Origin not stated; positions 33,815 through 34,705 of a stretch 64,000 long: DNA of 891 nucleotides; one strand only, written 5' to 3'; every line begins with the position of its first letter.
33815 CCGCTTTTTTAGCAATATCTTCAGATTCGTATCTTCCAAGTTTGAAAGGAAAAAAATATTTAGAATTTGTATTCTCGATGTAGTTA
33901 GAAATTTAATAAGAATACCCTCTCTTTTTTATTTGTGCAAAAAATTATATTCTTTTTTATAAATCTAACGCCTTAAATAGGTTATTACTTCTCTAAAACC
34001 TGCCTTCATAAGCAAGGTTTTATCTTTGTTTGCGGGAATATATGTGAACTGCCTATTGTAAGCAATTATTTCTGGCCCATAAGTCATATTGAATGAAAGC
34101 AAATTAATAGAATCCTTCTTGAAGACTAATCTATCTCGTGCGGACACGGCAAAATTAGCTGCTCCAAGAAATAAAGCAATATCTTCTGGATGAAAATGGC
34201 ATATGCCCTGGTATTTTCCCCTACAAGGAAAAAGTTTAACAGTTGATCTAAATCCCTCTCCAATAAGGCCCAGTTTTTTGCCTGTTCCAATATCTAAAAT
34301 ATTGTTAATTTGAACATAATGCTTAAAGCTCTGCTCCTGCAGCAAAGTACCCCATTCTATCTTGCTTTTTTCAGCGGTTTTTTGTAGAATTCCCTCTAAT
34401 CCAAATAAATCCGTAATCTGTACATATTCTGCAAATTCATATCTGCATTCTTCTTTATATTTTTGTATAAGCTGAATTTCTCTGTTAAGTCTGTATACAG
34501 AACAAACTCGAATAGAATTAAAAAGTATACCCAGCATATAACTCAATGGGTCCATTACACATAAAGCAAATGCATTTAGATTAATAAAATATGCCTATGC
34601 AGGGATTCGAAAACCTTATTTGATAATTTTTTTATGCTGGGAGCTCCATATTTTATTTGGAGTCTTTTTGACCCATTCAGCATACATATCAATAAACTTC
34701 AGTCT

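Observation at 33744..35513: tRNA-Lys to tRNA-Ser interval forms an accessory islet at the end of the ribosomal operon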

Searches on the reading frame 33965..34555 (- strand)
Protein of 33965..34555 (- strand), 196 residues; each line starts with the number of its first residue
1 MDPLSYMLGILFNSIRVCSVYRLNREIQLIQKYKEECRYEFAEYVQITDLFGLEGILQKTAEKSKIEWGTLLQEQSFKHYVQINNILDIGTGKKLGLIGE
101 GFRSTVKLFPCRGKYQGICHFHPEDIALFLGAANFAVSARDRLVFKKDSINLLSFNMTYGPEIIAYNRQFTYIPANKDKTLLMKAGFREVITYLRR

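Call 4: search_protein_families(library=pfam, proteins=[window:33965-34555:-], max_evalue=0.1)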
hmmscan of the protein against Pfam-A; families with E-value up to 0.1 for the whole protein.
window:33965-34555:- (196 aa): 0 families

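Call 5: search_protein_families(library=ncbifam, proteins=[window:33965-34555:-], max_evalue=0.1)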
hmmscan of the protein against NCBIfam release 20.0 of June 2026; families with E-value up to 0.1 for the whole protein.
window:33965-34555:- (196 aa): 0 families

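Call 6: search_protein_families(library=padloc, proteins=[window:33965-34555:-], max_evalue=0.1)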
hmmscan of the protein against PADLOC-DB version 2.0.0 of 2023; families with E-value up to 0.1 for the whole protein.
window:33965-34555:- (196 aa): 0 families

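Call 21: find_homologous_proteins(query=window:33965-34555:-)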
Query window:33965-34555:- (196 aa): 1 proteins with E <= 0.001 among 53 candidates.
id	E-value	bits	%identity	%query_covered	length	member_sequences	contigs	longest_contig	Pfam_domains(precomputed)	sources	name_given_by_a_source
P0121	2.2e-127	440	100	100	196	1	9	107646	-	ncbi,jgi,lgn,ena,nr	ncbi:hypothetical protein J4468_00965 [Candidatus Woesearchaeota archaeon]|nr:hypothetical protein [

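Call 51: find_encoding_contigs(protein=P0121, flank=4000, max_places=10)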
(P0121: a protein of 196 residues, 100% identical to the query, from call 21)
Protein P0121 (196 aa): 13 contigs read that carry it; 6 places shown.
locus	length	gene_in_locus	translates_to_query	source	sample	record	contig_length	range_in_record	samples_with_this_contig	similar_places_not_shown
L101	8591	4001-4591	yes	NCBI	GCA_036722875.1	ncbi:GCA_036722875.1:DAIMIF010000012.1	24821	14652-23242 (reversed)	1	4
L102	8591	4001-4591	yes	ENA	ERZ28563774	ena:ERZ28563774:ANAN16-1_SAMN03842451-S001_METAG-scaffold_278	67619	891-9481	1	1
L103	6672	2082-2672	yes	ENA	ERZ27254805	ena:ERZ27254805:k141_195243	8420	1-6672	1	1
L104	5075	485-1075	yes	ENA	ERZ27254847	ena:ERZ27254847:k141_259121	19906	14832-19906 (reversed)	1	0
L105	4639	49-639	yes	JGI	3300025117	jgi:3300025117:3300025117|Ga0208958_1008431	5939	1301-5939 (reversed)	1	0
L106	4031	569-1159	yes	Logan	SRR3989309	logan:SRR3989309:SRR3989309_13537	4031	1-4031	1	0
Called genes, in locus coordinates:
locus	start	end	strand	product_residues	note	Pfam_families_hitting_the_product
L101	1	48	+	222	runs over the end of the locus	-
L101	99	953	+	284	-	-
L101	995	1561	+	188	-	-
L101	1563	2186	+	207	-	-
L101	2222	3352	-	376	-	PF01385:OrfB_IS605, PF07282:Cas12f1-like_TNB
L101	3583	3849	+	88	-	-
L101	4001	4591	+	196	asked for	-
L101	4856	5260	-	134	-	PF00380:Ribosomal_S9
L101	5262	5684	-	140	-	PF00572:Ribosomal_L13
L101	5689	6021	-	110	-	PF00828:Ribosomal_L27A (faint)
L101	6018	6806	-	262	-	PF01193:RNA_pol_L, PF01000:RNA_pol_A_bac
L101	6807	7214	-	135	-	PF00411:Ribosomal_S11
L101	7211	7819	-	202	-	PF01479:S4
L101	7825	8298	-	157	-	PF00416:Ribosomal_S13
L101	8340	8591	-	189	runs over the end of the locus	PF04919:DUF655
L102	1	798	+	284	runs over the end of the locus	-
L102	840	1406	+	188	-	-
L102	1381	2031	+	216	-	-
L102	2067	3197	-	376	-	PF01385:OrfB_IS605, PF07282:Cas12f1-like_TNB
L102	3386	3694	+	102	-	-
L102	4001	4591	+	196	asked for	-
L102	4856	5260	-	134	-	PF00380:Ribosomal_S9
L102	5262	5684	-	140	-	PF00572:Ribosomal_L13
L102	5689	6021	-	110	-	PF00828:Ribosomal_L27A (faint)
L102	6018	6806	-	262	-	PF01193:RNA_pol_L, PF01000:RNA_pol_A_bac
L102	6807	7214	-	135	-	PF00411:Ribosomal_S11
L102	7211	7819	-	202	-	PF01479:S4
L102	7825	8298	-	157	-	PF00416:Ribosomal_S13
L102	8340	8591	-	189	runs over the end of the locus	PF04919:DUF655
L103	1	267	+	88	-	?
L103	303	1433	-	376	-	PF01385:OrfB_IS605, PF07282:Cas12f1-like_TNB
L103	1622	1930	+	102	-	-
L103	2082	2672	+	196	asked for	-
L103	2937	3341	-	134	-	PF00380:Ribosomal_S9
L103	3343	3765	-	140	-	PF00572:Ribosomal_L13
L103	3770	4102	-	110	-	PF00828:Ribosomal_L27A (faint)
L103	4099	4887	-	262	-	PF01193:RNA_pol_L, PF01000:RNA_pol_A_bac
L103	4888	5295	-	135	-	PF00411:Ribosomal_S11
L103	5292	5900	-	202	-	PF01479:S4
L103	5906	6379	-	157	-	PF00416:Ribosomal_S13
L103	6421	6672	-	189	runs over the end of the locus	PF04919:DUF655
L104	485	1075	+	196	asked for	-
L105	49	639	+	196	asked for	-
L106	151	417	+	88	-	-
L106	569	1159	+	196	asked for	-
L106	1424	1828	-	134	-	PF00380:Ribosomal_S9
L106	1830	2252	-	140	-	PF00572:Ribosomal_L13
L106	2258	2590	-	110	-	PF00828:Ribosomal_L27A (faint)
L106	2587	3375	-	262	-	PF01193:RNA_pol_L, PF01000:RNA_pol_A_bac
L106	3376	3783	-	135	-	PF00411:Ribosomal_S11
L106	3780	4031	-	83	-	?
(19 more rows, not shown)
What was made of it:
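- Closest known: IS200/IS605 elements with TnpB, and MITE-like derivatives. Different: TnpB is present in both alleles (call 51).
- ORF196, AbrB and TnpB are in both alleles (call 51).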

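Call 61: search_solved_structures(query=window:33965-34555:-, max_evalue=10)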
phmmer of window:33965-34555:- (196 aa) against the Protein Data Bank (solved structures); distinct sequences matched with E-value up to 10: 49.
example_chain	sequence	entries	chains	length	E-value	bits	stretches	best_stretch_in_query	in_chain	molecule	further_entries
7a3q_A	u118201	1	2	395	0.21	14.3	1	61-117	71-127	Envelope protein E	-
3uaj_B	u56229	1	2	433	0.24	14.1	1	61-117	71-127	envelope protein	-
1oan_A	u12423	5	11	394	0.25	14.1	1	67-125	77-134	ENVELOPE GLYCOPROTEIN | MAJOR ENVELOPE PROTEIN E | Envelope protein E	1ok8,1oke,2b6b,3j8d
1tge_A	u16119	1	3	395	0.25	14.1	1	67-125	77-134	envelope glycoprotein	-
9mvf_A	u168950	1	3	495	0.28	13.9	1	61-117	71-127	envelope protein E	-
7bue_B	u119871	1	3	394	0.31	13.8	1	61-125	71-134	Dengue serotype 2 E protein ectodomain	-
2r6p_A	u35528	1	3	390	0.34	13.7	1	70-125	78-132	Major envelope protein E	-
1tg8_A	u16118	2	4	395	0.34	13.6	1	70-125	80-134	envelope glycoprotein | Major envelope protein E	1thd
8y3g_A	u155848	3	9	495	0.39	13.5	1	61-125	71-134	Envelope protein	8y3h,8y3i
8y3j_A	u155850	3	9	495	0.39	13.5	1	61-125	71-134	Envelope protein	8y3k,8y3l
7kv8_A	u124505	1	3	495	0.4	13.4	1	61-125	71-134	Envelope protein E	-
9mb0_A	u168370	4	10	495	0.4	13.4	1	61-125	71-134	Envelope Glycoprotein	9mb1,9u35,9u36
4uif_A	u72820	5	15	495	0.43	13.3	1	61-125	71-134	DENGUE VIRUS SEROTYPE 2 STRAIN PVP94 07 - ENVELOPE PROTEIN | ENVELOPE PROTEIN | Dengue virus serotype2 E protein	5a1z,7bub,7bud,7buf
1p58_A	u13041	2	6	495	0.47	13.2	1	70-124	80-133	Major envelope protein E | ENVELOPE GLYCOPROTEIN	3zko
8fe3_A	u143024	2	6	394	0.47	13.2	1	67-125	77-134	Envelope protein E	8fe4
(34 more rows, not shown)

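Call 62: search_protein_families(library=phrogs, proteins=[window:33965-34555:-], max_evalue=0.1)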
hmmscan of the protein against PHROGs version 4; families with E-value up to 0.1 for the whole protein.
window:33965-34555:- (196 aa): 0 families

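Call 66: predict_structure(protein=window:33965-34555:-)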
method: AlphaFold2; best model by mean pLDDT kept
length: 196 residues; sequences in the alignment: 1
mean_pLDDT: 29.3   pTM: 0.18
mean pLDDT of the five models: 29.3, 26.9, 26.1, 25.2, 25.1
residues with pLDDT >= 90: 0; 70-90: 0; 50-70: 0; < 50: 196
segments of 3 or more residues with pLDDT < 50: 1-196
pLDDT, mean of each block of 10 residues (from residue 1): 27 24 33 32 27 35 35 29 28 28 27 26 30 27 28 30 28 32 30 30
secondary structure, 60 per line:
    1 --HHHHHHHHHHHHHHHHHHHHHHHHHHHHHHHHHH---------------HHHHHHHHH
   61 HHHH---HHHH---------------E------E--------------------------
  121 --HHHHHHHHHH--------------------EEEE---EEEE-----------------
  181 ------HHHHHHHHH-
elements in order: H3-36 H52-64 H68-71 H123-132 E153-156 E160-163 H187-195
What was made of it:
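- Tried and rejected: Structure of ORF196 from a single sequence. pLDDT 29, unusable (call 66).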

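Call 100: search_protein_representatives(protein=window:33965-34555:-)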
Query: 196 residues. Proteins with E-value up to 0.001 (for the whole library): 135; up to 1e-10: 120; up to 1e-30: 1. The best 135 are listed.
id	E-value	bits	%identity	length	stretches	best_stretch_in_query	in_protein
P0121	7.1e-128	439.9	100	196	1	1-196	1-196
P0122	4.3e-27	111.2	37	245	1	13-195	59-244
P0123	5.6e-26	107.6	45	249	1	32-194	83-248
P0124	1.9e-25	105.8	37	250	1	35-194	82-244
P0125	2.4e-25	105.5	40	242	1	22-195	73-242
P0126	2.6e-24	102.1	41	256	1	20-195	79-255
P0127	1.3e-23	99.8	42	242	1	22-195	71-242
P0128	4.1e-23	98.2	38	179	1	39-195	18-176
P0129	5.6e-23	97.8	41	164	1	42-195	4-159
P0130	6.3e-23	97.6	41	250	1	28-195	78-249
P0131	7.3e-23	97.4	40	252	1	36-194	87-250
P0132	1.1e-22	96.8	40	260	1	37-196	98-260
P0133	1.2e-22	96.7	35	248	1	5-194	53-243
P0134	2.0e-22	96.0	37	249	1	21-195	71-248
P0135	2.3e-22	95.8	40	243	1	18-194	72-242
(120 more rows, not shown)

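Call 102: search_protein_families(library=pfam, alignment_id=A7, max_evalue=0.1)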
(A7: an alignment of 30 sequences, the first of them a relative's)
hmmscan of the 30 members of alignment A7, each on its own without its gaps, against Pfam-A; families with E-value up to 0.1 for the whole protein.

A. member 1, P0121 (196 aa): 0 families

B. families by the number of members that match (of 30 scanned): 2 families
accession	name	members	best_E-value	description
PF17490.7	Tnp_22_dsRBD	1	0.014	L1 transposable element dsRBD-like domain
PF03960.21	ArsC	1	0.027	ArsC family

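Call 103: search_solved_structures(query=A7, max_evalue=1, show_alignments=1)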
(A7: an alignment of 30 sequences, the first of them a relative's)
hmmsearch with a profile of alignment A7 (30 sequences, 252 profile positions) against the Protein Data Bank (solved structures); distinct sequences matched with E-value up to 1: 1.
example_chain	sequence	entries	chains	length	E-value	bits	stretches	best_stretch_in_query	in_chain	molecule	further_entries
5tzn_A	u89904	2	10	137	0.41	13.4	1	87-178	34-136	Killer cell lectin-like receptor subfamily B member 1B allele B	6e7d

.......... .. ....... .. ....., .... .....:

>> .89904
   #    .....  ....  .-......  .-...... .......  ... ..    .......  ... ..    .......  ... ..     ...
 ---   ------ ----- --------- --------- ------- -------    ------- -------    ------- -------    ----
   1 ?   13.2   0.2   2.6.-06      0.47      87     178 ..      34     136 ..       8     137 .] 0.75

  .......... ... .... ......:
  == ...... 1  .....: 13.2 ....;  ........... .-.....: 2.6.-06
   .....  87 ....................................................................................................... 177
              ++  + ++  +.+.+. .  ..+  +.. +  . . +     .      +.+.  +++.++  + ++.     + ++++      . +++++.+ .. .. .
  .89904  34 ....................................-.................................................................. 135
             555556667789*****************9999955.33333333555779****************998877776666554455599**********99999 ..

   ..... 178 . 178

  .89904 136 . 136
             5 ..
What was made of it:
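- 33965..34555 (-): ORF196, a resident gene outside the cassette. It is a divergent, shortened member of an uncharacterised ~245-aa family with an E...HxH...SxxD (JAMM-like) motif. No Pfam or PDB sequence hit (calls 4, 102, 103).
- Tried and rejected: No Pfam or PDB support (calls 102, 103).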

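Call 104: find_encoding_contigs(protein=P0123, flank=4000, max_places=3)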
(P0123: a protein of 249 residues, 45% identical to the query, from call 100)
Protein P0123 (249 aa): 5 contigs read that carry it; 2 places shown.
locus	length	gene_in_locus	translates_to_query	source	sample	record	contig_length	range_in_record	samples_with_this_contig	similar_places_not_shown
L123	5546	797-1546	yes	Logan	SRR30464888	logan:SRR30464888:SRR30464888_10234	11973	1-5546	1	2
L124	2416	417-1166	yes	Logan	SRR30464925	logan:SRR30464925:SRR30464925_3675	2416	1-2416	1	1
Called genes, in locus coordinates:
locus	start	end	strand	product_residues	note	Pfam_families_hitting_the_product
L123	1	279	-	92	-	PF01985:CRS1_YhbY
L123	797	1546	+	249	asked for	-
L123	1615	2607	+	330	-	PF00294:PfkB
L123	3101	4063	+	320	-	PF00297:Ribosomal_L3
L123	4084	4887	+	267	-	PF00573:Ribosomal_L4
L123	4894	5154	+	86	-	PF00276:Ribosomal_L23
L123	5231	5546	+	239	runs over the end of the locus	PF00181:Ribosomal_L2_N (weak), PF03947:Ribosomal_L2_C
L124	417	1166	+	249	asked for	-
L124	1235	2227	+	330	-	PF00294:PfkB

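Call 105: find_encoding_contigs(protein=P0125, flank=4000, max_places=2)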
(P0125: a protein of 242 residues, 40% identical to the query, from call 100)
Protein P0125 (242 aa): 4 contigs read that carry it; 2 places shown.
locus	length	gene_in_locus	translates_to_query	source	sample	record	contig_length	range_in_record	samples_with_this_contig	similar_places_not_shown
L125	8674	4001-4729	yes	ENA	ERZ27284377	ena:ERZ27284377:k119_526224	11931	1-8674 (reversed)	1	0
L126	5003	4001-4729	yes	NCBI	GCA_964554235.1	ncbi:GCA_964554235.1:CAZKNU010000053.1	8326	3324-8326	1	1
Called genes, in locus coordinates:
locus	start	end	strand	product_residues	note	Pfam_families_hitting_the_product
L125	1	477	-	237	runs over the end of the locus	PF13482:RNase_H_2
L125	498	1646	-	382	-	PF00070:Pyr_redox (faint), PF01266:DAO, PF07992:Pyr_redox_2 (faint), PF13738:Pyr_redox_3 (faint)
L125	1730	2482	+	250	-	PF01145:Band_7, PF13421:Band_7_1 (faint)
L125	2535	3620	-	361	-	PF05833:NFACT_N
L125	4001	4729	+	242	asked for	-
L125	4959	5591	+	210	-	-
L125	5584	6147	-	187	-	PF00160:Pro_isomerase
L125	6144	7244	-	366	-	PF04406:TP6A_N, PF20768:Topo_VI_alpha, PF21180:TOP6A-Spo11_Toprim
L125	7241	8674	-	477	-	?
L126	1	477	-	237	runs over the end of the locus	PF13482:RNase_H_2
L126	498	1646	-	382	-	PF00070:Pyr_redox (faint), PF01266:DAO, PF07992:Pyr_redox_2 (faint), PF13738:Pyr_redox_3 (faint)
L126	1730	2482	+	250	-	PF01145:Band_7, PF13421:Band_7_1 (faint)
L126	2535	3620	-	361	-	PF05833:NFACT_N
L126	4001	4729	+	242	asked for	-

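Call 106: find_encoding_contigs(protein=P0126, flank=4000, max_places=2)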
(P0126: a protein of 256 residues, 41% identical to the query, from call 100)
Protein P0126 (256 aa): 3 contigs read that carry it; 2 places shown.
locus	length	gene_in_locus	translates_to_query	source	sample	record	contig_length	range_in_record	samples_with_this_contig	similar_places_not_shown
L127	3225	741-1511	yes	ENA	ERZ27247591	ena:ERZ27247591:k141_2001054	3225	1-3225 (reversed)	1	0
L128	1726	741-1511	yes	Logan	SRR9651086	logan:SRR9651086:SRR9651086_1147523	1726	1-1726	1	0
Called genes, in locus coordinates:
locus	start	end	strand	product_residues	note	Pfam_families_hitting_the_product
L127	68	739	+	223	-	PF04467:DUF483 (faint)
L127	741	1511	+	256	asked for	-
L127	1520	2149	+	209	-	-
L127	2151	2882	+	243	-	PF01551:Peptidase_M23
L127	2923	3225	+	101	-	?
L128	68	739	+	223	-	PF04467:DUF483 (faint)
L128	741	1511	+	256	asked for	-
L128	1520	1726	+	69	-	?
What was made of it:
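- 33965..34555 (-): Homologues sit in ordinary chromosomal contexts (calls 104-106).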
